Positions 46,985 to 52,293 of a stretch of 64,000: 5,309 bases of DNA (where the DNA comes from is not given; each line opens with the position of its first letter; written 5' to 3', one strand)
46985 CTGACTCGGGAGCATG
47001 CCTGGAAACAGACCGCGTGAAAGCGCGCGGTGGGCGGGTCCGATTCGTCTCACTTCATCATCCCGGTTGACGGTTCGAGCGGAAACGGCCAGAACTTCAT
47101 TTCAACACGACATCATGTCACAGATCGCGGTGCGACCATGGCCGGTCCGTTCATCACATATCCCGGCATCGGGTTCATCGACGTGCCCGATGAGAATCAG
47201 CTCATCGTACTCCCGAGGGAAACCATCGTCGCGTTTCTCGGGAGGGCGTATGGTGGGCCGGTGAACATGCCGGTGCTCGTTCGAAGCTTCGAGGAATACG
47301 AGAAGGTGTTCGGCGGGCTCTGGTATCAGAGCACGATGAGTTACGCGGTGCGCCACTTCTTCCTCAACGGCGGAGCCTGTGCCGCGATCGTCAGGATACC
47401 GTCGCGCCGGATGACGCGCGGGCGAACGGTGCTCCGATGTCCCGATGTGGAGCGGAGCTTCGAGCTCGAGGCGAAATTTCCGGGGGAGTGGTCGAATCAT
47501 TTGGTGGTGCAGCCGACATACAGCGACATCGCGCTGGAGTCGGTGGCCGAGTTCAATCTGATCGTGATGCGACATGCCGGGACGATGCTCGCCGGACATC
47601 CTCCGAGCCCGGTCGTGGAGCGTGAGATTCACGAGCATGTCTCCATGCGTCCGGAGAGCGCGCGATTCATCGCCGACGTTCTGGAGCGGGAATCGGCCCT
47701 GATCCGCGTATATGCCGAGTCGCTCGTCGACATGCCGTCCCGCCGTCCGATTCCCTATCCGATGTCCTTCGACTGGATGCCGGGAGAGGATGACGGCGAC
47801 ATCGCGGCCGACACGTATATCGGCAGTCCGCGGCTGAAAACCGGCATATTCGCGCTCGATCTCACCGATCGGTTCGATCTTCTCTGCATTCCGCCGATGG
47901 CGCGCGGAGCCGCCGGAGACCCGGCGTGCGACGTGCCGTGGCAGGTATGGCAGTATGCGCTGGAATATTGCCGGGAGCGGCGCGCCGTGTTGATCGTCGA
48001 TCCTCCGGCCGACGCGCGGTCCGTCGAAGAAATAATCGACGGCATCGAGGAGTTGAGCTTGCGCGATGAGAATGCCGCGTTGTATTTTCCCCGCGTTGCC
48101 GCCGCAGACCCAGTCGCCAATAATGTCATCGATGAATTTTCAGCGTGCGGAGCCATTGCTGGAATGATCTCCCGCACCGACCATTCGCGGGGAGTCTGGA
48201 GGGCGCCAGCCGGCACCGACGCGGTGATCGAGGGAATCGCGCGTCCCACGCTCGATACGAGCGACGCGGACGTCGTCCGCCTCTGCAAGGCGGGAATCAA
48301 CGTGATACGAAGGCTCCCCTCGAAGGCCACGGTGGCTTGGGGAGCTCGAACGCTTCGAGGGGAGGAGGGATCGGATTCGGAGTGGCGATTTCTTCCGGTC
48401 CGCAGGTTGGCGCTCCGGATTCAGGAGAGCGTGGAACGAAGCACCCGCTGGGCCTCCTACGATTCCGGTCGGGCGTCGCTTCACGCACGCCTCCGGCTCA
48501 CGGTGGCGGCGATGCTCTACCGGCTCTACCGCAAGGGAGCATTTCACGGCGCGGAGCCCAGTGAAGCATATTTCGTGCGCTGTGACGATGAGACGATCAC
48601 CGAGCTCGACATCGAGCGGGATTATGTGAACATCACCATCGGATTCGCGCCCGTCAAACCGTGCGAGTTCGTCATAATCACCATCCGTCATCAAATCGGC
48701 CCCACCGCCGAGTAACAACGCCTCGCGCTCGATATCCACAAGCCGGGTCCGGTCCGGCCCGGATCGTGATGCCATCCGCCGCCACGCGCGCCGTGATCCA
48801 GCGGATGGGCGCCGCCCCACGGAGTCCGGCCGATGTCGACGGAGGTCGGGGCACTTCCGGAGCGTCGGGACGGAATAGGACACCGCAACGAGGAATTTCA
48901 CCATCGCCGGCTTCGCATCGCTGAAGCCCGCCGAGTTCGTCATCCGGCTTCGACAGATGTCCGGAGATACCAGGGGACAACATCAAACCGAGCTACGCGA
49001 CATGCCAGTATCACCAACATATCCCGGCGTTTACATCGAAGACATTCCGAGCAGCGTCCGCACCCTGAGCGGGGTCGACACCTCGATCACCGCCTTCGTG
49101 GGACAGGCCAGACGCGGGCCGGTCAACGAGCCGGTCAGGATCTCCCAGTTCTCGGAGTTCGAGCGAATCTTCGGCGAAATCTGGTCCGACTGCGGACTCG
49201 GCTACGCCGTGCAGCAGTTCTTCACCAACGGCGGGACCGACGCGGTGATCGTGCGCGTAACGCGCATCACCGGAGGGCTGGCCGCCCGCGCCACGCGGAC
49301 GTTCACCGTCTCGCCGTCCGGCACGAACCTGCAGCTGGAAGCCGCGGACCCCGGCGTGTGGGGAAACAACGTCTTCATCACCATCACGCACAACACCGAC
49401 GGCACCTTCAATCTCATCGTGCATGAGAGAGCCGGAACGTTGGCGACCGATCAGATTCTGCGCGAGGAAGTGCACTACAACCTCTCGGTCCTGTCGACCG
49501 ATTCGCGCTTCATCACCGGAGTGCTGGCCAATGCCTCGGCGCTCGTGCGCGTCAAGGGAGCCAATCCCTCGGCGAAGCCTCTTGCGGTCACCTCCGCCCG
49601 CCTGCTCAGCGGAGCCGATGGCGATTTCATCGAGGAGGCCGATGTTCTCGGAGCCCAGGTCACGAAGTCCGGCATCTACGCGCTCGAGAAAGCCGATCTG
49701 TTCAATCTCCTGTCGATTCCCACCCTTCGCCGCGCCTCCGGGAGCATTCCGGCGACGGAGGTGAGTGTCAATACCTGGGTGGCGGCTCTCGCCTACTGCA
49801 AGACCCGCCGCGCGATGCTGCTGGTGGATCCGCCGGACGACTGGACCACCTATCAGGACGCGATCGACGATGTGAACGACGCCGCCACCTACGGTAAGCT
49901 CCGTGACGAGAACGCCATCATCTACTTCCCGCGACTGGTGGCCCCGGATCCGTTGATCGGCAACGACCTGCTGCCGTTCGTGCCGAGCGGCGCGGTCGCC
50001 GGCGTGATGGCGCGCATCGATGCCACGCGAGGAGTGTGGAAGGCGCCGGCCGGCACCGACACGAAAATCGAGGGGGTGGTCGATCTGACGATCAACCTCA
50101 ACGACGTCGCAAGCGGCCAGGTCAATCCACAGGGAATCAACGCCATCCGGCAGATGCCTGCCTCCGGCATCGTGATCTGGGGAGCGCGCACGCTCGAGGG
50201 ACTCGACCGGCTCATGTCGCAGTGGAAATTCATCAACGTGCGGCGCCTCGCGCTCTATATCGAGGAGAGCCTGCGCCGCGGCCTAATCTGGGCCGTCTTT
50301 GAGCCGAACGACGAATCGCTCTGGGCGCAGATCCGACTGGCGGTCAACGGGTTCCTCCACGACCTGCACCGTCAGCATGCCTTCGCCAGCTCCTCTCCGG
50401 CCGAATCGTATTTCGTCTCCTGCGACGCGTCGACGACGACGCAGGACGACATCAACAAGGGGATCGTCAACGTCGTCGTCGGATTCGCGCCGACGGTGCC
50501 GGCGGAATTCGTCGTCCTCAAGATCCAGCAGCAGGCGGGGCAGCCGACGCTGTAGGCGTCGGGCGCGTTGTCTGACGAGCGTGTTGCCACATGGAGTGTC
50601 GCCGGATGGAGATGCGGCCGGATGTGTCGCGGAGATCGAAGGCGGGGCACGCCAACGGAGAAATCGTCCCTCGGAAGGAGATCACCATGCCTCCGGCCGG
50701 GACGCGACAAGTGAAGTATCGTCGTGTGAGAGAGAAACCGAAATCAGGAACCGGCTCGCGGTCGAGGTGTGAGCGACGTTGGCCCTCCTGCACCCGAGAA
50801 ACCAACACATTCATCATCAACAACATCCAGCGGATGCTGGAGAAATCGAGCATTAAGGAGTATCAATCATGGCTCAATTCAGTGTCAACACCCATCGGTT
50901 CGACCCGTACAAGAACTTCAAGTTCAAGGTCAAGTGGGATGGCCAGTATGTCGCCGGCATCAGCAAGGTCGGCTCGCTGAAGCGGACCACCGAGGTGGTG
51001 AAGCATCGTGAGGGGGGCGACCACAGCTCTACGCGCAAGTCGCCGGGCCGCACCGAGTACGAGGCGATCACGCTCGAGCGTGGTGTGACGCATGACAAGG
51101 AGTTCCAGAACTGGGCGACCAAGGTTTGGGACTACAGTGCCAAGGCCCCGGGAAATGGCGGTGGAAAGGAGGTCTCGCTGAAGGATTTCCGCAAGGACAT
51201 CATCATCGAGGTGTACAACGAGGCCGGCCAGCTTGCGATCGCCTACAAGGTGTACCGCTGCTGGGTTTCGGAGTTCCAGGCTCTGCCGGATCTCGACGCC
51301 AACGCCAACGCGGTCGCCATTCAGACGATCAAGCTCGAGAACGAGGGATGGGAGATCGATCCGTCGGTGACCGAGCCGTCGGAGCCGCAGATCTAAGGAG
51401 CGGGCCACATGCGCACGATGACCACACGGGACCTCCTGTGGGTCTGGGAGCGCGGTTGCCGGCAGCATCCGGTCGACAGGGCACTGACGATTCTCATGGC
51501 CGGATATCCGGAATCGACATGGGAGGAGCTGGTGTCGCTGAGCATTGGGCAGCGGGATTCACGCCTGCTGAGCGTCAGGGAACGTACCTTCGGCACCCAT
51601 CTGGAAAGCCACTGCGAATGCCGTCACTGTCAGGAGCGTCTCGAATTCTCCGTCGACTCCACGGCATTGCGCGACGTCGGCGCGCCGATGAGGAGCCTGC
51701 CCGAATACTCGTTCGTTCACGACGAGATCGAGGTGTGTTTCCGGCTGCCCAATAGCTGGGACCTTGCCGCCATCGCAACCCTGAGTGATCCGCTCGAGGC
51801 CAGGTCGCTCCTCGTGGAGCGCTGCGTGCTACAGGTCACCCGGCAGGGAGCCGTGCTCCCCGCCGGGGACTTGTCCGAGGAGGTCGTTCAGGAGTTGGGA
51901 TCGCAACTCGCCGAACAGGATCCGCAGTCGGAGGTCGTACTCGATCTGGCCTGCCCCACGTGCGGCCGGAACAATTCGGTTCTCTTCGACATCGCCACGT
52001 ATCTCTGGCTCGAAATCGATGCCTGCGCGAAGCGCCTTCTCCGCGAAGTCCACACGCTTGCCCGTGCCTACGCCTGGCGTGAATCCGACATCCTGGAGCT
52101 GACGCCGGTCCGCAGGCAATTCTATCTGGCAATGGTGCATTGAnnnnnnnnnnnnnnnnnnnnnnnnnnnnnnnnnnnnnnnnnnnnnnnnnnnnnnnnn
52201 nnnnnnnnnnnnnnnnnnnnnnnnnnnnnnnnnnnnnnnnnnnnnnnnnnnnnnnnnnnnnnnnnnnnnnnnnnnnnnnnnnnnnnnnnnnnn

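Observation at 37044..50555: Array of eight tandem contractile-sheath paralogues with DNA-level homogenised termini and divergent central domains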

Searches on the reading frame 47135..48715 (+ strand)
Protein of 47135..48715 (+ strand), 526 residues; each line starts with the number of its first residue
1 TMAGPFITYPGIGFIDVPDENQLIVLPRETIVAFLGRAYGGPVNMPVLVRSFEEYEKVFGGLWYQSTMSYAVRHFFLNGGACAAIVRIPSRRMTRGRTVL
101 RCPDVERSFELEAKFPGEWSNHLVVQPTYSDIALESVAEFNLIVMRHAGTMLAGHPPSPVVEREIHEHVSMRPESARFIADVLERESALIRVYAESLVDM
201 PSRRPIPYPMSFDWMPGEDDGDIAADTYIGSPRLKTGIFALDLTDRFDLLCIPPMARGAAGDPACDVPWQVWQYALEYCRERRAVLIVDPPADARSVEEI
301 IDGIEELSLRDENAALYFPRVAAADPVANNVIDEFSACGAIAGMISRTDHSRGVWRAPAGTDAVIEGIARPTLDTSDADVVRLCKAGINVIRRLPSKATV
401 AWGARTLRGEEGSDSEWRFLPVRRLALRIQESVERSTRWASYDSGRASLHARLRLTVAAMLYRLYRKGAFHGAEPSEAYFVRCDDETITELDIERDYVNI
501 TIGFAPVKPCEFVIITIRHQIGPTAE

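Call 4: search_protein_families(library=pfam, proteins=[window:47135-48715:+])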
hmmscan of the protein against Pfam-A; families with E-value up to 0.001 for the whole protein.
window:47135-48715:+ (526 aa): 2 families
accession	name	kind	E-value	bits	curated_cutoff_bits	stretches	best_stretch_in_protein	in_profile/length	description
PF04984.19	Phage_sheath_1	-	6.1e-06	26.6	31.4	1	306-407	80-168/168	Phage tail sheath protein subtilisin-like domain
PF17482.7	Phage_sheath_1C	-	9.3e-05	22.9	26.9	1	413-518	2-102/104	Phage tail sheath C-terminal domain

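Call 72: find_homologous_proteins(query=window:47138-48712:+, max_evalue=1e-30)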
Query window:47138-48712:+ (525 aa): 5008 proteins with E <= 1e-30 among 8000 candidates; the best 120 are listed.
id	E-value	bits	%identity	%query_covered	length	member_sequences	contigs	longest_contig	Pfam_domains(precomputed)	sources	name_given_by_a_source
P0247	0.0e+0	1186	99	100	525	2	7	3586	PF04984.20,PF17482.8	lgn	-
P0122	5.6e-165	568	51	92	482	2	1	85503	PF04984.20,PF17482.8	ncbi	-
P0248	1.2e-135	471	46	79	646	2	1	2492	PF04984.20,PF17482.8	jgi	jgi:phage tail sheath protein FI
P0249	4.7e-129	449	48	81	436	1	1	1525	PF04984.20,PF17482.8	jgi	jgi:phage tail sheath protein FI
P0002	2.0e-124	434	43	98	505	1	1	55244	PF04984.20,PF17482.8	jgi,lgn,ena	-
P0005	3.8e-123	430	43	99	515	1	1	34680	PF04984.20,PF17482.8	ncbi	ncbi:MAG TPA: phage tail sheath subtilisin-like domain-containing protein [Longimicrobiales bacteriu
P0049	9.2e-121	422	44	98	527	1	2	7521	PF04984.20,PF17482.8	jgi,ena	-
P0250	9.2e-121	422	45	98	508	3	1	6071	PF04984.20,PF17482.8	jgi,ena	-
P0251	9.8e-121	422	44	98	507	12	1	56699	PF04984.20,PF17482.8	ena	-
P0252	1.3e-120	422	44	98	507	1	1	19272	PF04984.20,PF17482.8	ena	-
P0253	3.3e-120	420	44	98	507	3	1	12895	PF04984.20,PF17482.8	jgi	-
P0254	3.8e-120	420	42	98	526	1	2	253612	PF04984.20,PF17482.8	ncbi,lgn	ncbi:MAG: phage tail sheath subtilisin-like domain-containing protein [Chloroflexus sp.]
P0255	8.2e-120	419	42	98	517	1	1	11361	PF04984.20,PF17482.8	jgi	-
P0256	1.1e-119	419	41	98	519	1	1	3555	PF04984.20,PF17482.8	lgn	-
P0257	1.1e-119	419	42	98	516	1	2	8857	PF04984.20,PF17482.8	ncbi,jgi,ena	-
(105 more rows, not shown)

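Call 73: find_encoding_contigs(protein=P0247, flank=5000, max_places=8)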
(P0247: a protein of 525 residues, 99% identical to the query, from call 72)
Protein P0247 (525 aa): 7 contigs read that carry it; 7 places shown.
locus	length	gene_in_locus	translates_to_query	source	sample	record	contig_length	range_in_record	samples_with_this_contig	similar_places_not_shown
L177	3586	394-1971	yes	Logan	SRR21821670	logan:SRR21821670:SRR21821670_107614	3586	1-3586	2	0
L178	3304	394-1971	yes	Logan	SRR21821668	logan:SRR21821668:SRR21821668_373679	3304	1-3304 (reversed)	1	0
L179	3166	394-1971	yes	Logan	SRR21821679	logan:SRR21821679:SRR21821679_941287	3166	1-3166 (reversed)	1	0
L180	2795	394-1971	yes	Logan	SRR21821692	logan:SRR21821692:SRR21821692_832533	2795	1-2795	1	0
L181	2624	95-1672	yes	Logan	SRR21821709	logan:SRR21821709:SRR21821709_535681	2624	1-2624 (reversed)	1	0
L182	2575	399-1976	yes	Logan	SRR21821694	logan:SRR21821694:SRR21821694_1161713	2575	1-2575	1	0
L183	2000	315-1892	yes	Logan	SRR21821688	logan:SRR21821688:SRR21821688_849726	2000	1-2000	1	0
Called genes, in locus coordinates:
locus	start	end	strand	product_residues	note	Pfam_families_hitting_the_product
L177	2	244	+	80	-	?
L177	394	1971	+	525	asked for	PF04984:Phage_sheath_1 (weak), PF17482:Phage_sheath_1C (faint)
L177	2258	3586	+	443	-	?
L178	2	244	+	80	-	?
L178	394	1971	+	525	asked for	PF04984:Phage_sheath_1 (weak), PF17482:Phage_sheath_1C (faint)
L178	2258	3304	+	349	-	?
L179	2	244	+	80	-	?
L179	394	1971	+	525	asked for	PF04984:Phage_sheath_1 (weak), PF17482:Phage_sheath_1C (faint)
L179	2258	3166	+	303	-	?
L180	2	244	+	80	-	?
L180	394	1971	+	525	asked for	PF04984:Phage_sheath_1 (weak), PF17482:Phage_sheath_1C (faint)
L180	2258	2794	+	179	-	?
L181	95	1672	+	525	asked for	PF04984:Phage_sheath_1 (weak), PF17482:Phage_sheath_1C (faint)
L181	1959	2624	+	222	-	?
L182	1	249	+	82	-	?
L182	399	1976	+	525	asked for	PF04984:Phage_sheath_1 (weak), PF17482:Phage_sheath_1C (faint)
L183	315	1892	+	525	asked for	PF04984:Phage_sheath_1 (weak), PF17482:Phage_sheath_1C (faint)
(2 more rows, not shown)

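Call 78: find_encoding_contigs(protein=P0248, flank=5000, max_places=4)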
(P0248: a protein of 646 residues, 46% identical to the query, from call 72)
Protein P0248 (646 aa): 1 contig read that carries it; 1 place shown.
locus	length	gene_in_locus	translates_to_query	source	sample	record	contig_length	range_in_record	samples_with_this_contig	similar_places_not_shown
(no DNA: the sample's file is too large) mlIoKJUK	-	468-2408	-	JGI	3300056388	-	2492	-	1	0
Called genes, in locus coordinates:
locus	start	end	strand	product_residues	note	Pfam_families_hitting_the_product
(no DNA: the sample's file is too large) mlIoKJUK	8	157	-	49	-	-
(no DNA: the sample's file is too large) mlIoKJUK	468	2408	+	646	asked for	PF04984:Phage_sheath_1, PF17482:Phage_sheath_1C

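Call 79: find_encoding_contigs(protein=P0249, flank=5000, max_places=4)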
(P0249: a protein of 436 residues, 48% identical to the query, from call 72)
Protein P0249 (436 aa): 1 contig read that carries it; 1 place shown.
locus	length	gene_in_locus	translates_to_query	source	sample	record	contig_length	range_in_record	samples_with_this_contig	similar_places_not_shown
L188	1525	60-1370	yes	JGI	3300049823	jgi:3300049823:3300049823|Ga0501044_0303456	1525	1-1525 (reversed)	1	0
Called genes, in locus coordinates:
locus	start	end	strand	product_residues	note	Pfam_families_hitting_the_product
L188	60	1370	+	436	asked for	PF04984:Phage_sheath_1, PF17482:Phage_sheath_1C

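Call 93: predict_structure(alignment_id=A3)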
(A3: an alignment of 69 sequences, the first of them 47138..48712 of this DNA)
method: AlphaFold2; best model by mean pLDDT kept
length: 525 residues; sequences in the alignment: 69
mean_pLDDT: 82.4   pTM: 0.84
mean pLDDT of the five models: 82.4, 82.1, 81.2, 80.6, 75.4
residues with pLDDT >= 90: 261; 70-90: 169; 50-70: 60; < 50: 35
segments of 3 or more residues with pLDDT < 50: 1-26, 440-443, 523-525
pLDDT, mean of each block of 10 residues (from residue 1): 31 31 57 95 95 94 93 95 94 92 85 92 92 94 87 78 96 95 95 92 84 82 92 95 92 84 87 95 93 92 86 94 92 94 87 62 89 92 90 86 79 68 81 63 58 76 74 79 69 72 66 71 45
secondary structure, 60 per line:
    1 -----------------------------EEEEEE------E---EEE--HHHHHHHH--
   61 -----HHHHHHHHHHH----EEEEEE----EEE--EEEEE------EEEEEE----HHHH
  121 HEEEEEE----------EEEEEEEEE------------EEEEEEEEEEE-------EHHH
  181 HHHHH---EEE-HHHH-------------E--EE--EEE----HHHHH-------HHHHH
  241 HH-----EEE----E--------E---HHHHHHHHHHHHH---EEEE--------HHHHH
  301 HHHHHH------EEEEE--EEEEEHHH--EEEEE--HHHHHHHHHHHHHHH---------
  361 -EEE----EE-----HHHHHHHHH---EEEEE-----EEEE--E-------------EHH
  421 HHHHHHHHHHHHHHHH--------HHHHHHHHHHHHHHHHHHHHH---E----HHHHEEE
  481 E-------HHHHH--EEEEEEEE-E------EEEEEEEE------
elements in order: E30-35 E46-48 H51-58 H66-76 E81-86 E91-93 E96-100 E107-112 H117-121 E122-127 E138-146 E159-169 H178-185 E189-191 H193-196 E217-219 H224-228 H236-242 E248-250 H268-280 E284-287 H296-306 E313-317 E320-324 E330-334 H337-351 E362-364 H376-384 E388-392 E398-401 H419-436 H445-465 H474-477 E478-481 H489-493 E496-503 E512-519

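Call 95: fold_search(model_id=the predicted structure, library=pdb)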
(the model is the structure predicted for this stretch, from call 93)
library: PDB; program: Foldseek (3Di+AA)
matches with E <= 10: 510; with E <= 0.001: 114
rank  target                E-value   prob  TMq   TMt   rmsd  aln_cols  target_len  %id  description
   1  9ezm_A                9.0e-35  1.00  0.73  0.79   8.7       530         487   26  CryoEM structure of the contracted sheath in H. borinquense (released 2024-11-27)
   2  9gts_2A               2.9e-23  1.00  0.56  0.81  10.0       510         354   23  Cryo-EM structure of a contractile injection system in Streptomyces coelicolor, the cap portion in extended state. (released 2025-06-18)
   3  9gtp_1e               1.0e-22  1.00  0.57  0.83   4.7       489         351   22  Cryo-EM structure of a contractile injection system in Streptomyces coelicolor, the baseplate complex in extended sta (released 2025-06-18)
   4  9gtp_1f               1.1e-22  1.00  0.56  0.81   6.5       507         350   21  Cryo-EM structure of a contractile injection system in Streptomyces coelicolor, the baseplate complex in extended sta (released 2025-06-18)
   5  9mkb_dS               1.8e-22  1.00  0.67  0.55  13.2       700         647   14  Structure of the bacteriophage T4 portal-neck-tail complex (released 2025-12-24)
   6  9gtp_1h               2.5e-22  1.00  0.56  0.82   8.2       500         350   22  Cryo-EM structure of a contractile injection system in Streptomyces coelicolor, the baseplate complex in extended sta (released 2025-06-18)
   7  9f4a_SA               1.1e-21  1.00  0.68  0.56  12.7       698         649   14  Interface between baseplate cup and extended tail tube/sheath of Klebsiella phage KP1 variant vB_Kpn_Lilla1 (released 2025-05-14)
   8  8bky_A                1.9e-21  1.00  0.55  0.76   8.3       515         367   23  Cryo-EM structure of a contractile injection system in Streptomyces coelicolor, the contracted sheath shell. (released 2023-03-15)
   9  9gtp_3e               2.5e-21  1.00  0.56  0.79   8.4       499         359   23  Cryo-EM structure of a contractile injection system in Streptomyces coelicolor, the baseplate complex in extended sta (released 2025-06-18)
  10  9gtp_2e               3.0e-21  1.00  0.55  0.80   8.2       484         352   23  Cryo-EM structure of a contractile injection system in Streptomyces coelicolor, the baseplate complex in extended sta (released 2025-06-18)
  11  9mkb_AK               6.2e-21  1.00  0.67  0.54  13.8       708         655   14  Structure of the bacteriophage T4 portal-neck-tail complex (released 2025-12-24)
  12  9mkb_1                1.2e-20  1.00  0.65  0.54  14.1       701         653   14  Structure of the bacteriophage T4 portal-neck-tail complex (released 2025-12-24)
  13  9ev2_S1               1.8e-20  1.00  0.67  0.55  13.6       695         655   14  Tail tube and extended tail sheath tube of Klebsiella phage KP1 variant vB_Kpn_Lilla1 (released 2025-04-09)
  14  7b5h_AP               1.0e-19  1.00  0.53  0.58  14.5       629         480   18  Cryo-EM structure of the contractile injection system base plate from Anabaena PCC7120 (released 2022-02-23)
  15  8jan_m                1.1e-19  1.00  0.65  0.65   6.2       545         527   14  In situ structures of the ultra-long extended tail of Myoviridae phage P1 (released 2023-06-21)
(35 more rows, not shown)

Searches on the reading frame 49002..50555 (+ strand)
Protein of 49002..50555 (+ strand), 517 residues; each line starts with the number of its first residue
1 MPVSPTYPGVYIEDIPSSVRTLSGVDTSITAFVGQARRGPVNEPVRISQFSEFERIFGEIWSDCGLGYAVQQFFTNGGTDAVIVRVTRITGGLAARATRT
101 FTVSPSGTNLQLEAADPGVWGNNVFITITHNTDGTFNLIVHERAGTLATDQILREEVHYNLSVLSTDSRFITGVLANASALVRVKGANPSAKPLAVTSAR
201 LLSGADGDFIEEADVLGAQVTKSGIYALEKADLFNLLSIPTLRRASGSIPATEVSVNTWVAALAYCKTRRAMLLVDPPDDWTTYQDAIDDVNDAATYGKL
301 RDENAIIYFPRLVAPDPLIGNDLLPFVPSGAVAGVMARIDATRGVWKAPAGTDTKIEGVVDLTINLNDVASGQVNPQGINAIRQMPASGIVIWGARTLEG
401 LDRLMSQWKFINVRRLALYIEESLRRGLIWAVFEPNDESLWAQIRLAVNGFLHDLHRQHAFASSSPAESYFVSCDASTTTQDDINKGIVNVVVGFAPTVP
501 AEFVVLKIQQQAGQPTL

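Call 4: search_protein_families(library=pfam, proteins=[window:49002-50555:+])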
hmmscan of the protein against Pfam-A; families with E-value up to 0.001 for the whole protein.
window:49002-50555:+ (517 aa): 2 families
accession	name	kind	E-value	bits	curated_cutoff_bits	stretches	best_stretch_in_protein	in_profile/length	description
PF04984.19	Phage_sheath_1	-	8.1e-12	45.7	31.4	1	234-398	20-168/168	Phage tail sheath protein subtilisin-like domain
PF17482.7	Phage_sheath_1C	-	2.8e-11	43.8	26.9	1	406-510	4-103/104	Phage tail sheath C-terminal domain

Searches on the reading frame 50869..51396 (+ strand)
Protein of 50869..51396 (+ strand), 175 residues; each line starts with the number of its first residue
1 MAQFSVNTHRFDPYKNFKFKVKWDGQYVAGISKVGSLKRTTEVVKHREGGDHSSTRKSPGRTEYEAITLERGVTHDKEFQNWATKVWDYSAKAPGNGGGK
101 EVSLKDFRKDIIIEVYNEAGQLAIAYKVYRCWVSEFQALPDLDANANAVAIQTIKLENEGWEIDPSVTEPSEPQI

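Call 9: search_protein_families(library=pfam, proteins=[window:50869-51396:+], max_evalue=0.01)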
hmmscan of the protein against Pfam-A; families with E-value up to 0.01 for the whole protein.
window:50869-51396:+ (175 aa): 1 family
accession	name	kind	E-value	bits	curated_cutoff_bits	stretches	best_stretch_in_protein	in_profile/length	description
PF06841.18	Phage_T4_gp19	-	2.4e-45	154.1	28.2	1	15-162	1-134/134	T4-like virus tail tube protein gp19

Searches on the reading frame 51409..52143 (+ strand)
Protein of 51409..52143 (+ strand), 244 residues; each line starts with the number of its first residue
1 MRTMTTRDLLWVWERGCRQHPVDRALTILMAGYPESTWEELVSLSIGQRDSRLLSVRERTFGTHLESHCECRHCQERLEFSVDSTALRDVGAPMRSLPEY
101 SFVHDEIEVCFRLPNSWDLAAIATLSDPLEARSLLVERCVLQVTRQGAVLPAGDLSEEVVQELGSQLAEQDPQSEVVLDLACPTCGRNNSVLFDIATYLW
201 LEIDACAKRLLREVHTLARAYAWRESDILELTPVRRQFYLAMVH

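Call 9: search_protein_families(library=pfam, proteins=[window:51409-52143:+], max_evalue=0.01)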
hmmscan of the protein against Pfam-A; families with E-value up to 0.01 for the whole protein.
window:51409-52143:+ (244 aa): 1 family
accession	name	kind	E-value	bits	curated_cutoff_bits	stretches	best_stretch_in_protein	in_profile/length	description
PF12322.14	T4_baseplate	-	3.4e-13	50.2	24.5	1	41-197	60-216/219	T4 bacteriophage base plate protein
